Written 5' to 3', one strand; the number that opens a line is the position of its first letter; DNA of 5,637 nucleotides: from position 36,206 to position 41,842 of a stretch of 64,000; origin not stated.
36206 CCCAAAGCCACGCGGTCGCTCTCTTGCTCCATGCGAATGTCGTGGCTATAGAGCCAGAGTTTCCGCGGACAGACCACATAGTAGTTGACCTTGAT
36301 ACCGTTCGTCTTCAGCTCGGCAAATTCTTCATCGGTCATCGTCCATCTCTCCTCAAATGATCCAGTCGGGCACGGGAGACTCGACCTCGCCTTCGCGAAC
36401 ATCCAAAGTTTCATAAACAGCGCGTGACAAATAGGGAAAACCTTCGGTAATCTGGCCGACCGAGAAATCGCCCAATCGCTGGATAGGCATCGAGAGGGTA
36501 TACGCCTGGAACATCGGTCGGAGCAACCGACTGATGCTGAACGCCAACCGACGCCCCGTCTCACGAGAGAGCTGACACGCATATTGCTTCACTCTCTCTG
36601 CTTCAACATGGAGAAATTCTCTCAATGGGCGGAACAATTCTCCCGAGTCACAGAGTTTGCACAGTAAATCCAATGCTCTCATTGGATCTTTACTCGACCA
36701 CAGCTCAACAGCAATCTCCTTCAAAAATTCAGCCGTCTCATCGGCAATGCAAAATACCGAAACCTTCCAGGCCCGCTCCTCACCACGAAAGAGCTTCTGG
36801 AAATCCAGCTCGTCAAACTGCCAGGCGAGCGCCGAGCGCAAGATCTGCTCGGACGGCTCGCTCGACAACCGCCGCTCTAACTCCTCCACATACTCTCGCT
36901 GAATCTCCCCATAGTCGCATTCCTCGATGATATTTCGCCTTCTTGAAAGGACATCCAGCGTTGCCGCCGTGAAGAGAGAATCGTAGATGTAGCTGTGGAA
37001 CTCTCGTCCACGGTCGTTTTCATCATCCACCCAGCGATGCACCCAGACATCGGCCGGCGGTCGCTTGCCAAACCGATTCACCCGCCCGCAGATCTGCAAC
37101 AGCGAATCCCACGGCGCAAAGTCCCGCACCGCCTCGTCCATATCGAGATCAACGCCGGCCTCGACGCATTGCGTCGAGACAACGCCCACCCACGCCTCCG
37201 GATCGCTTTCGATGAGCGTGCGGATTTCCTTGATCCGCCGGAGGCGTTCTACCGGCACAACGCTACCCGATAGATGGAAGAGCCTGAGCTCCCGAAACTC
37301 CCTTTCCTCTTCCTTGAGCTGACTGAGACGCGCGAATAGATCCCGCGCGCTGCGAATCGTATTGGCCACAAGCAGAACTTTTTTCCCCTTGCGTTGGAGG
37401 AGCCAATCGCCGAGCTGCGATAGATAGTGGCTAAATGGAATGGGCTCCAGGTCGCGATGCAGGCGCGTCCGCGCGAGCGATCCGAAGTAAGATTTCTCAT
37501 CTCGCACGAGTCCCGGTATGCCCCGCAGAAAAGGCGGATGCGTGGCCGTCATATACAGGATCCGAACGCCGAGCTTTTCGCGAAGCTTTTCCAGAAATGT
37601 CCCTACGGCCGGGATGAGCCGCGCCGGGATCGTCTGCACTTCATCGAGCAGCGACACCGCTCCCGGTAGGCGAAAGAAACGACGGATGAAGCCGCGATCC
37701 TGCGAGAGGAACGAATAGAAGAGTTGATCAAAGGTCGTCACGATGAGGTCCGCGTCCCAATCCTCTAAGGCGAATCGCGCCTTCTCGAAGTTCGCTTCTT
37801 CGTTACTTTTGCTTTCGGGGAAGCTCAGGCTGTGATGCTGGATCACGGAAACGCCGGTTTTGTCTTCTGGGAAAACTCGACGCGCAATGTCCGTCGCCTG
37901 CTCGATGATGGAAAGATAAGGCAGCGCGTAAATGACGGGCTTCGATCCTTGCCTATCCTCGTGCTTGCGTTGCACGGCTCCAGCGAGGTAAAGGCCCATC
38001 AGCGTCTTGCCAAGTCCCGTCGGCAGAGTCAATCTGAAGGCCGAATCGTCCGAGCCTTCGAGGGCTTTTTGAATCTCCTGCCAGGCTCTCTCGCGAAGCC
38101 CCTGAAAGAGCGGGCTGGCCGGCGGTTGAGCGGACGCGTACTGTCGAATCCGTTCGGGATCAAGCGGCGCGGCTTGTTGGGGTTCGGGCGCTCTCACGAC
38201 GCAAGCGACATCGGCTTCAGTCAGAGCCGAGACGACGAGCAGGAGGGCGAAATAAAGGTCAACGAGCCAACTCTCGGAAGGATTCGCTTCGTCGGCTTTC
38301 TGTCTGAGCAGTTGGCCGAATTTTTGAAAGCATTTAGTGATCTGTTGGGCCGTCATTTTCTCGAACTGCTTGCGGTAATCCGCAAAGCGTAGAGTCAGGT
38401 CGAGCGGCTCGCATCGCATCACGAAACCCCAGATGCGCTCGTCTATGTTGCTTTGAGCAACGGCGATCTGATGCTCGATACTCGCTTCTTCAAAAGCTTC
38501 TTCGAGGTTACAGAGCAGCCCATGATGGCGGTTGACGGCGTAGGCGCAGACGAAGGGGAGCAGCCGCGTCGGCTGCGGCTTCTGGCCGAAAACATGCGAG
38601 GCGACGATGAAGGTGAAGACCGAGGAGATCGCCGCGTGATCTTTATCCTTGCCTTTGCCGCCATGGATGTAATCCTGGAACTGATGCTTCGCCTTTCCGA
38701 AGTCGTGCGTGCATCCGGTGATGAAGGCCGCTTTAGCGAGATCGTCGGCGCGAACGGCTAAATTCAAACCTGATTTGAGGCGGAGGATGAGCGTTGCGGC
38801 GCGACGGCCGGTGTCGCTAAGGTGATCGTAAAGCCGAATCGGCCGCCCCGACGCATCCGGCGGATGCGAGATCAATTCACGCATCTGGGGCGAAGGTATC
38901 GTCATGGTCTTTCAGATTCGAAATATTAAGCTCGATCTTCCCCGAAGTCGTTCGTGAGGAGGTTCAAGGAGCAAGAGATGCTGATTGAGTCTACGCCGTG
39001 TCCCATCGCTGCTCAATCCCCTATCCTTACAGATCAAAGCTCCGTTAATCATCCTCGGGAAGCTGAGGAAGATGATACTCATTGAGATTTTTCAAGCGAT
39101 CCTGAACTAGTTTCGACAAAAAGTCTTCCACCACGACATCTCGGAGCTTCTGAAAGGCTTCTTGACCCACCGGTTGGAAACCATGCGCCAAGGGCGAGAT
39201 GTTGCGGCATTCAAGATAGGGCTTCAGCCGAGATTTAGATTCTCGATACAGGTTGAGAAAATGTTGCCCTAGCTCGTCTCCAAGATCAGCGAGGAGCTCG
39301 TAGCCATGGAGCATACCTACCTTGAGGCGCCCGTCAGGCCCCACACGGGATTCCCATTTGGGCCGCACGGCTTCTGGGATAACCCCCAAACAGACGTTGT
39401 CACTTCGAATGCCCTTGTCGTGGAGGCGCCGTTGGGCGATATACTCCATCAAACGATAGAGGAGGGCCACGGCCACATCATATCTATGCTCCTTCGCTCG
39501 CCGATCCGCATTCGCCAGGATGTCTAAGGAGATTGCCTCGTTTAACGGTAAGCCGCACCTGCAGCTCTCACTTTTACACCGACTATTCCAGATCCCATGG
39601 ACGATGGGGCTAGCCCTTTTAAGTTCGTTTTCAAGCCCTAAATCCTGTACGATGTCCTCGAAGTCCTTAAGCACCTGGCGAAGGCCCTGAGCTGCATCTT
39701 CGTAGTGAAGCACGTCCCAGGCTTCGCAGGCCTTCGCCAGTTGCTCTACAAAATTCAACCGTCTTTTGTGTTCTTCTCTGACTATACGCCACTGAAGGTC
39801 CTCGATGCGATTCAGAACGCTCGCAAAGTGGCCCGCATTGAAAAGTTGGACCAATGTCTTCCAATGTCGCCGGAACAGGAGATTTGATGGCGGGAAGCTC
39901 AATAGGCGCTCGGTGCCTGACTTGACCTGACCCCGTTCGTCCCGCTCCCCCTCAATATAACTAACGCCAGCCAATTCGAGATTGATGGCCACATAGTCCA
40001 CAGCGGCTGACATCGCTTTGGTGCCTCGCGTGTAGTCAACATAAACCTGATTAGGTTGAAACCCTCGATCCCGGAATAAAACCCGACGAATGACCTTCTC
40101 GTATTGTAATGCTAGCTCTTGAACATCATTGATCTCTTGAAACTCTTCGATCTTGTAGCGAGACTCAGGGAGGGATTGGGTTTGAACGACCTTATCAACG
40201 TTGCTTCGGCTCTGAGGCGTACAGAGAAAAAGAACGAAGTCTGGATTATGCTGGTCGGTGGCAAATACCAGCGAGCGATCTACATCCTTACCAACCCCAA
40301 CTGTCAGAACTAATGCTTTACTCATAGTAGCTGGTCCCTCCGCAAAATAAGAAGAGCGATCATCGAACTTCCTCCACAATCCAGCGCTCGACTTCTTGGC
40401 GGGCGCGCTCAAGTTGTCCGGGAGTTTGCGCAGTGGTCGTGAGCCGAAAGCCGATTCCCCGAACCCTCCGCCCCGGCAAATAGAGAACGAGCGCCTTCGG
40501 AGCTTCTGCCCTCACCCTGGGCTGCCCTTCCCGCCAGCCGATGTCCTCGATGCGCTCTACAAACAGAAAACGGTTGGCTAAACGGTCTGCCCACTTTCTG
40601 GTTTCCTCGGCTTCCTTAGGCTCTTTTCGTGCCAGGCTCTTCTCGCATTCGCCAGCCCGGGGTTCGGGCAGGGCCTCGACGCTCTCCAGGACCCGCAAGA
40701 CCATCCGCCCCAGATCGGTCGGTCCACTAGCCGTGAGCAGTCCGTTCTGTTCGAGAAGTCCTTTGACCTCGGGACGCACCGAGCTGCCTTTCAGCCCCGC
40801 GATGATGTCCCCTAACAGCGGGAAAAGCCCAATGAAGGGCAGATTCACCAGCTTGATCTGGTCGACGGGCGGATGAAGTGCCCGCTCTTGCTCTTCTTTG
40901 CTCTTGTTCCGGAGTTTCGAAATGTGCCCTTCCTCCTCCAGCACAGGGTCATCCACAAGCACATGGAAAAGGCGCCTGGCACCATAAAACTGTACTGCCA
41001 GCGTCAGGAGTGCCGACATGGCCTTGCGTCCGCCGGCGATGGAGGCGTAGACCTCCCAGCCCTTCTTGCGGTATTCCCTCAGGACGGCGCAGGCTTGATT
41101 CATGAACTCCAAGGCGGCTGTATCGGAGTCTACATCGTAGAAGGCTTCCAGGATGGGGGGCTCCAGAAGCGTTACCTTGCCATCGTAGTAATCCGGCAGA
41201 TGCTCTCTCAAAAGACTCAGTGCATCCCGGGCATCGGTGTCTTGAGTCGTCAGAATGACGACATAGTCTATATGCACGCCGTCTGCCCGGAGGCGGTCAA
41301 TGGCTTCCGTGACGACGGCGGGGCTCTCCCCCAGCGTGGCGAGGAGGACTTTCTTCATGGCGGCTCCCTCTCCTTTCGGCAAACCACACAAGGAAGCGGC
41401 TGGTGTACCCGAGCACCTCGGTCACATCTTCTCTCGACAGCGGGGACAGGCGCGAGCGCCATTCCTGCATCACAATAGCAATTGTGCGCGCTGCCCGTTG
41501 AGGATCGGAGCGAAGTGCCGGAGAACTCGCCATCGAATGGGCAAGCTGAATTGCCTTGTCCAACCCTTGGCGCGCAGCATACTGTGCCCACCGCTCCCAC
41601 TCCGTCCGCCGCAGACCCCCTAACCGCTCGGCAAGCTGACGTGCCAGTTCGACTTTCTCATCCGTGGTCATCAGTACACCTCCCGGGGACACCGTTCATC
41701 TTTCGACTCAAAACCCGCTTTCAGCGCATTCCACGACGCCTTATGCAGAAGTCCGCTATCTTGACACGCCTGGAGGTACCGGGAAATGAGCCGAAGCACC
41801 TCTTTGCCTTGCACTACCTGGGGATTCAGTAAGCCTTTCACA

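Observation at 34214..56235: Type III-D effector cassette nested inside a type I-B operon, sharing one adaptation module and one array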

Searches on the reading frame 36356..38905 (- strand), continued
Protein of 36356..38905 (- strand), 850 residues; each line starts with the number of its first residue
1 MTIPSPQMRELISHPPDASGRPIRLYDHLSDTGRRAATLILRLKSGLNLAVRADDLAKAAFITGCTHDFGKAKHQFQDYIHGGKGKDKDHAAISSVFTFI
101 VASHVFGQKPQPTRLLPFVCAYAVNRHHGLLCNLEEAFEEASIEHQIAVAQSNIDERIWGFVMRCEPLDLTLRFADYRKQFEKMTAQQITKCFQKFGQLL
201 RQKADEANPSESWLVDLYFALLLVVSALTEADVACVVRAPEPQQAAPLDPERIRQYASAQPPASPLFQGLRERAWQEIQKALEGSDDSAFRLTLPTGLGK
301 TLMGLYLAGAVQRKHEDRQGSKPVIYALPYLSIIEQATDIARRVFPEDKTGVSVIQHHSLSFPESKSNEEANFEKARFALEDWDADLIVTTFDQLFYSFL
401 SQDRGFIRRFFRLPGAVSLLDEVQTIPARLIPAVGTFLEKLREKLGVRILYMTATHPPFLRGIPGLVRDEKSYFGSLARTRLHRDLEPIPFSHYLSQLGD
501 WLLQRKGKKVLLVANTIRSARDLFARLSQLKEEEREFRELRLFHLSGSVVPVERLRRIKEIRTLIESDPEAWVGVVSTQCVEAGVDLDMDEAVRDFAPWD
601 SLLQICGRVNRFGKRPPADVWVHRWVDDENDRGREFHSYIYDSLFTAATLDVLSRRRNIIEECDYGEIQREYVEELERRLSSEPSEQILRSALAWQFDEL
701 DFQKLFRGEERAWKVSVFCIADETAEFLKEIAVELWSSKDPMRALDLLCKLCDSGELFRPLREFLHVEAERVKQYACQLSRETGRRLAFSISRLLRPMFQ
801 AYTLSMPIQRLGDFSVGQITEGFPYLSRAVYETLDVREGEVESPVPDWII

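Call 36: find_encoding_contigs(protein=P0121, flank=10000, max_places=2)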
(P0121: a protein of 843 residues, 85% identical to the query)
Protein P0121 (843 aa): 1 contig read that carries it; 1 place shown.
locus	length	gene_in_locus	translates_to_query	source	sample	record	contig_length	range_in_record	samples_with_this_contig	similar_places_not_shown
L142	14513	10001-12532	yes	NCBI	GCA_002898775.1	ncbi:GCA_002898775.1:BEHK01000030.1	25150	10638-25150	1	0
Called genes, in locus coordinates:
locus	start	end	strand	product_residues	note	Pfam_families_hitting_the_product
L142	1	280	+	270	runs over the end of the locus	PF09704:Cas_Cas5d (weak)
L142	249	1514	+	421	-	PF09002:Card1_endonuc (weak)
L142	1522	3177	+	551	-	PF22335:Cas10-Cmr2_palm2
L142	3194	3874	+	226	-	PF03787:RAMPs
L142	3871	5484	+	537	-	-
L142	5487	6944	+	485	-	PF03787:RAMPs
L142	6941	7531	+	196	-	PF27799:CRISPR-assoc_Csx19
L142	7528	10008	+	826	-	PF03787:RAMPs (faint)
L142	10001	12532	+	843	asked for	PF18019:Cas3_HD (faint), PF00270:DEAD, PF04851:ResIII (weak), PF00271:Helicase_C (weak), PF22590:Cas3-like_C_2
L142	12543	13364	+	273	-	PF02517:Rce1-like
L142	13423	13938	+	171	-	PF01930:Cas_Cas4, PF12705:PDDEXK_1 (weak)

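Call 37: find_encoding_contigs(protein=P0124, flank=10000, max_places=2)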
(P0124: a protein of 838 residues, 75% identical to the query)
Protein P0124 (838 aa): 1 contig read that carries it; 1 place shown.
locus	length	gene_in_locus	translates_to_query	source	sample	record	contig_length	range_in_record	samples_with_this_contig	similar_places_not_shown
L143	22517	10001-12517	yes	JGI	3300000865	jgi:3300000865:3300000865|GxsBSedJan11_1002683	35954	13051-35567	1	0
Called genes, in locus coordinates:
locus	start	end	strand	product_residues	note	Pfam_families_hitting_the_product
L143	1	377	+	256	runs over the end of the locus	PF09704:Cas_Cas5d (weak)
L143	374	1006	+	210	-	-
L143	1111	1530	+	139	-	PF09002:Card1_endonuc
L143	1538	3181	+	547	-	PF22335:Cas10-Cmr2_palm2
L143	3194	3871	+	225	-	PF03787:RAMPs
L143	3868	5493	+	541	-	PF03787:RAMPs (faint)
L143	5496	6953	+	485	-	PF03787:RAMPs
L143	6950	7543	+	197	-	PF27799:CRISPR-assoc_Csx19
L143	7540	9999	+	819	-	PF03787:RAMPs (faint)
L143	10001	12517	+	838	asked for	PF18019:Cas3_HD (faint), PF04851:ResIII, PF00270:DEAD, PF00271:Helicase_C (faint), PF22590:Cas3-like_C_2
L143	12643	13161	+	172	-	PF01930:Cas_Cas4, PF12705:PDDEXK_1 (weak)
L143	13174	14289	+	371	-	PF01867:Cas_Cas1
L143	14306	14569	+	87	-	PF09827:CRISPR_Cas2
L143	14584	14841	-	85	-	-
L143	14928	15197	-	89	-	PF03319:EutN_CcmL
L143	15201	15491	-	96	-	PF00936:BMC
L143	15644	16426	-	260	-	PF00596:Aldolase_II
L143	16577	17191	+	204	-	PF01330:RuvA_N, PF00633:HHH (faint), PF14520:HHH_5, PF07499:RuvA_C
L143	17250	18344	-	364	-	PF04055:Radical_SAM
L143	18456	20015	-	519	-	PF00171:Aldedh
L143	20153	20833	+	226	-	PF00072:Response_reg, PF13936:HTH_38 (faint), PF00196:GerE, PF04545:Sigma70_r4 (weak), PF08281:Sigma70_r4_2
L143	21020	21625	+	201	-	PF00072:Response_reg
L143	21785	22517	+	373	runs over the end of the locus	?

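Call 38: find_encoding_contigs(protein=P0130, flank=10000, max_places=2)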
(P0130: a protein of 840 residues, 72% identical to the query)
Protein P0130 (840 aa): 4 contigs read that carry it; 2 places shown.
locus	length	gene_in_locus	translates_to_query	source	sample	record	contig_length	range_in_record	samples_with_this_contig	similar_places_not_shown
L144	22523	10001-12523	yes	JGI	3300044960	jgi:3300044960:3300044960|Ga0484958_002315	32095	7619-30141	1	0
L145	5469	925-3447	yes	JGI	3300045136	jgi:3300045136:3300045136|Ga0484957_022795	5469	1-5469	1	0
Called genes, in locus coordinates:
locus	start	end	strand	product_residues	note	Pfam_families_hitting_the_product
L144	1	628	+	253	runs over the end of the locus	PF09704:Cas_Cas5d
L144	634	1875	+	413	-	-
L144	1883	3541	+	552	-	PF22335:Cas10-Cmr2_palm2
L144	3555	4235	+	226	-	PF03787:RAMPs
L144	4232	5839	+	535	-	PF03787:RAMPs (weak)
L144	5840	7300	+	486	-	PF03787:RAMPs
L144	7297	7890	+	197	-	PF27799:CRISPR-assoc_Csx19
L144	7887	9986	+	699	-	PF03787:RAMPs (faint)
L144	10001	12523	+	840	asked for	PF04851:ResIII, PF00270:DEAD, PF00271:Helicase_C (faint), PF22590:Cas3-like_C_2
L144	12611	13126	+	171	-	PF01930:Cas_Cas4, PF12705:PDDEXK_1 (faint)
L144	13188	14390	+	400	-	PF01867:Cas_Cas1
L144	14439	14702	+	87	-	PF09827:CRISPR_Cas2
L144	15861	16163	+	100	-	-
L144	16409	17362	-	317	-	-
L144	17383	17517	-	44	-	-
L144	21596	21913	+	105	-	-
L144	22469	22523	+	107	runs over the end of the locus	PF01909:NTP_transf_2, PF18765:Polbeta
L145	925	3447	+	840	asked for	PF04851:ResIII, PF00270:DEAD, PF00271:Helicase_C (faint), PF22590:Cas3-like_C_2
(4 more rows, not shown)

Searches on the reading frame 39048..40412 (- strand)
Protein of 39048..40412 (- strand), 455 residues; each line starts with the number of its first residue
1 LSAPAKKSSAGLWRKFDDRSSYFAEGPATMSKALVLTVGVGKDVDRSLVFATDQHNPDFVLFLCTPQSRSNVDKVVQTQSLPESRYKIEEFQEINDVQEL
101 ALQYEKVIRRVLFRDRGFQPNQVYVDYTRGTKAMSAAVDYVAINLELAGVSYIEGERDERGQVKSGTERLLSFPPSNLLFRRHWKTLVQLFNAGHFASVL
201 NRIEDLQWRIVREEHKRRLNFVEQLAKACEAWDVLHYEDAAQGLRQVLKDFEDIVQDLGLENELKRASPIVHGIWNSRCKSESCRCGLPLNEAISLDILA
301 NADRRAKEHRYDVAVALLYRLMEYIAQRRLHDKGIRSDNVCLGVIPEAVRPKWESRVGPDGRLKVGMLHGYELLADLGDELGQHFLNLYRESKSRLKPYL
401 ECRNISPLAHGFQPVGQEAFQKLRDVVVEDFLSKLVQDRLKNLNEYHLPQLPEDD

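Call 5: search_protein_families(library=padloc, proteins=[window:39048-40412:-], max_evalue=0.01)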
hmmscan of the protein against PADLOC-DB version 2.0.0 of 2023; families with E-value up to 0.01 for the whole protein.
window:39048-40412:- (455 aa): 24 families
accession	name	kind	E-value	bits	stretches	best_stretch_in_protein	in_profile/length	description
PDLC01802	CARF1--CARF_HEPN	-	2.9e-76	254.8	1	30-450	1-386/388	-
PDLC01360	Csx1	-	1.8e-70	235.9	1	47-429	2-360/365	CAS-III; associated_signaling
PDLC01639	Csx1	-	9.8e-70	233.4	1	47-429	2-357/361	CAS-III; associated_signaling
PDLC01796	CARF1--CARF_HEPN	-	2.1e-66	222.8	1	33-453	3-397/401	-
PDLC01315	Csx1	-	3.8e-54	182.1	1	50-429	5-324/329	CAS-III; associated_signaling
PDLC01798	CARF1--CARF_HEPN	-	4.4e-53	178.7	1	33-430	3-385/396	-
PDLC01801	CARF1--CARF_HEPN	-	1.9e-49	166.7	1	29-435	22-421/441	-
PDLC01966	CARF_HEPN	-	1e-47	161.1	2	296-450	184-329/333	-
PDLC01031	Csx1/Csm6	-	7.8e-45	151.9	1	30-437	1-340/357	CARF+HEPN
PDLC01812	CARF1--CARF_HEPN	-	2.9e-31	106.5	1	32-429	8-401/418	-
PDLC01813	CARF1--CARF_HEPN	-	1.3e-29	101.6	2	31-338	2-302/421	-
PDLC01819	CARF1--CARF_HEPN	-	9.9e-25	85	1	56-426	79-444/475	-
PDLC01799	CARF1--CARF_HEPN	-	4.1e-18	63.6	1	57-428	70-436/454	-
PDLC01816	CARF1--CARF_HEPN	-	1.4e-08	32.1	1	189-326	171-299/427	-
PDLC01168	CARF_2M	-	1.2e-07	29.7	1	32-143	78-175/200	"CARF, 2 TMs"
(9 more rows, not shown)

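Call 8: search_protein_families(library=pfam, proteins=[window:39048-40412:-], max_evalue=0.01)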
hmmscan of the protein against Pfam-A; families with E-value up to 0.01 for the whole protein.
window:39048-40412:- (455 aa): 2 families
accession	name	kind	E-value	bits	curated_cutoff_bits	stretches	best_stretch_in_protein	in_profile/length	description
PF09670.15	Cas_Cas02710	-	3.9e-29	101.8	27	1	296-429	14-148/153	Csm6 HEPN domain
PF22205.1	Csm6_6H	-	1e-08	35.6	27.6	1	183-251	5-70/93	Csm6 6H domain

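Call 59: search_protein_families(library=ncbifam, proteins=[window:39048-40325:-], max_evalue=0.001)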
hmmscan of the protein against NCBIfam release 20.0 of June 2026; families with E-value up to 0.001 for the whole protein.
window:39048-40325:- (426 aa): 1 family
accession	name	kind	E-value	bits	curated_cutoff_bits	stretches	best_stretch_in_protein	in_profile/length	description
TIGR02710.1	TIGR02710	equivalog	9.3e-57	192.7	83.9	1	21-400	5-379/384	TIGR02710 family CRISPR-associated CARF protein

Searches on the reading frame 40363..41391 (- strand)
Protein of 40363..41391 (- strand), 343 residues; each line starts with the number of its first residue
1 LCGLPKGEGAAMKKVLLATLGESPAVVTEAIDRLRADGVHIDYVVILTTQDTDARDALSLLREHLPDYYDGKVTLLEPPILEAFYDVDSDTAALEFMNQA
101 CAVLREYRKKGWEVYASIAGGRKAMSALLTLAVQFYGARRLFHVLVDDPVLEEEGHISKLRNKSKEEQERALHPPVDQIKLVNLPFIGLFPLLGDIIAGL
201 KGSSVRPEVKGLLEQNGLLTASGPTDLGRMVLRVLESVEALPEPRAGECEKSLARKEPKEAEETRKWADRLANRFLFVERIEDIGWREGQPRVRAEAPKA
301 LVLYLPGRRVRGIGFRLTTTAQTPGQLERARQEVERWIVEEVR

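Call 5: search_protein_families(library=padloc, proteins=[window:40363-41391:-], max_evalue=0.01)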
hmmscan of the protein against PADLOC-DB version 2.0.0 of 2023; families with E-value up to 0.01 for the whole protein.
window:40363-41391:- (343 aa): 30 families (the best 25 are shown)
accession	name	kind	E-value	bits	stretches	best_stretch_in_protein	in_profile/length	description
PDLC01907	CARF5--CARF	-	5.6e-155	513.4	1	12-341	1-324/325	-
PDLC01354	Csx1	-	2.8e-41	139.5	1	12-204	1-179/189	CAS-III; associated_signaling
PDLC01036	WYL/Csx1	-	4e-41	139.6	1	12-307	2-257/279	CARF+WYL C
PDLC01633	Csx1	-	1.3e-36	124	1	23-197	1-158/177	CAS-III; associated_signaling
PDLC01336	Csx1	-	4.8e-27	92.8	1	13-144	1-122/123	CAS-III; associated_signaling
PDLC01851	CARF3--CARF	-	1.2e-23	81.9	1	12-187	1-165/279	-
PDLC01906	CARF5--CARF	-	6.6e-22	76.4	1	12-164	1-147/246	-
PDLC01904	CARF5--CARF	-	1.2e-17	62.7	1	12-152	1-157/351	-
PDLC01980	CARF_m13--CARF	-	1.6e-16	58.7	1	16-168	4-148/168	-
PDLC01855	CARF3--CARF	-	3.3e-16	57.8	1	13-187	4-176/288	-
PDLC01909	CARF5--CARF_TM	-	3.8e-16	57.7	2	112-192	119-203/340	-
PDLC01299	Csx1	-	4.4e-15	54.4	1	15-187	1-186/193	CAS-III; associated_signaling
PDLC01908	CARF5--CARF_ADA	-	4e-13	47.1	1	13-172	1-166/605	-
PDLC01063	Csx1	-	9.3e-11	40.1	1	16-171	4-147/167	Type I associated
PDLC01031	Csx1/Csm6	-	5.7e-07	27.3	1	12-167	1-124/357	CARF+HEPN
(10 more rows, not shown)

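Call 8: search_protein_families(library=pfam, proteins=[window:40363-41391:-], max_evalue=0.01)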
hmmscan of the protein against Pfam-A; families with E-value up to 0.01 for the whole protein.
window:40363-41391:- (343 aa): 2 families
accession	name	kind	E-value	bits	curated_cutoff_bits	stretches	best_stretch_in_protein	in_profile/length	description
PF09623.16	Cas_NE0113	-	4.2e-39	135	23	1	23-214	1-204/208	CRISPR-associated protein NE0113 (Cas_NE0113)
PF09651.16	Cas_APE2256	-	0.0022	18.3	24.8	1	73-142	53-121/136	CRISPR-associated protein (Cas_APE2256)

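Call 59: search_protein_families(library=ncbifam, proteins=[window:40363-41358:-], max_evalue=0.001)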
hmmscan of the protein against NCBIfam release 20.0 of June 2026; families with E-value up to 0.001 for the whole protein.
window:40363-41358:- (332 aa): 3 families
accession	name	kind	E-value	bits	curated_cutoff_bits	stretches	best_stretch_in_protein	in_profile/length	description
TIGR03642.1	cas_csx14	hypoth_equivalog_domain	2.8e-26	92.2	90.35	1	10-133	1-123/124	CRISPR-associated protein Csx14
TIGR02584.1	cas_NE0113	equivalog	4.5e-13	49.7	80.65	1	81-176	101-202/209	CRISPR-associated ring nuclease Csm6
NF040581.1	cas_Crn1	equivalog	3.4e-10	39.9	125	1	5-158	2-154/178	CRISPR-associated ring nuclease Crn1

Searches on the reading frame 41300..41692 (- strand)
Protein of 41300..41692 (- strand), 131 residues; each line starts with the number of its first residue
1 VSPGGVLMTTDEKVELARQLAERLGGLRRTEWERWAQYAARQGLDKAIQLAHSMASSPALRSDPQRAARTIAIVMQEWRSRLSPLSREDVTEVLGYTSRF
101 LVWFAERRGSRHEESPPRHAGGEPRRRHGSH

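Call 5: search_protein_families(library=padloc, proteins=[window:41300-41692:-], max_evalue=0.01)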
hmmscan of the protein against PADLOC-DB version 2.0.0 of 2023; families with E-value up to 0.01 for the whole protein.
window:41300-41692:- (131 aa): 2 families
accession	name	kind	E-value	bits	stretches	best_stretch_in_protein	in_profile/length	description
PDLC03740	RT_outgroup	-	0.00049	17.4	1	14-117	20-121/407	retron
PDLC02949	RT_other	-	0.00087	16.6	1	28-119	100-186/481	-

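Call 8: search_protein_families(library=pfam, proteins=[window:41300-41692:-], max_evalue=0.01)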
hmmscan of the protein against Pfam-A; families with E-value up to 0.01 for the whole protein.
window:41300-41692:- (131 aa): 0 families

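Call 59: search_protein_families(library=ncbifam, proteins=[window:41300-41671:-], max_evalue=0.001)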
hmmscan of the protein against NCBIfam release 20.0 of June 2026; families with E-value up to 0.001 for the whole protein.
window:41300-41671:- (124 aa): 0 families

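Call 73: predict_structure(protein=window:41300-41671:-)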
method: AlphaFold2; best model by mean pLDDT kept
length: 124 residues; sequences in the alignment: 1
mean_pLDDT: 57.9   pTM: 0.38
mean pLDDT of the five models: 57.9, 57.2, 51.9, 48.4, 47.1
residues with pLDDT >= 90: 0; 70-90: 1; 50-70: 105; < 50: 18
segments of 3 or more residues with pLDDT < 50: 100-115
pLDDT, mean of each block of 10 residues (from residue 1): 65 57 62 64 63 58 61 57 58 56 40 52 60
secondary structure, 60 per line:
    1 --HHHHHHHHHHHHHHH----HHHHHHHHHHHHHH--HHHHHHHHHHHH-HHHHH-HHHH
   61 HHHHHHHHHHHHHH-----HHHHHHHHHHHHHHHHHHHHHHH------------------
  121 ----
elements in order: H3-17 H22-35 H38-49 H51-55 H57-74 H80-102

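Call 79: search_solved_structures(query=A4, max_evalue=1)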
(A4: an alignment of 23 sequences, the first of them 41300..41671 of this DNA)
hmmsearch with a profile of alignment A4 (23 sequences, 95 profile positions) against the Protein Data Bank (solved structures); distinct sequences matched with E-value up to 1: 2.
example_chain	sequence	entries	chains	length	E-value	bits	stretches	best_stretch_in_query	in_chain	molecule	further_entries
3by8_A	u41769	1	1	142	0.51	13.6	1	34-71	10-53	Sensor protein dcuS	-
1ojg_A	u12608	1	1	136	0.56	13.5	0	35-71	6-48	SENSOR PROTEIN DCUS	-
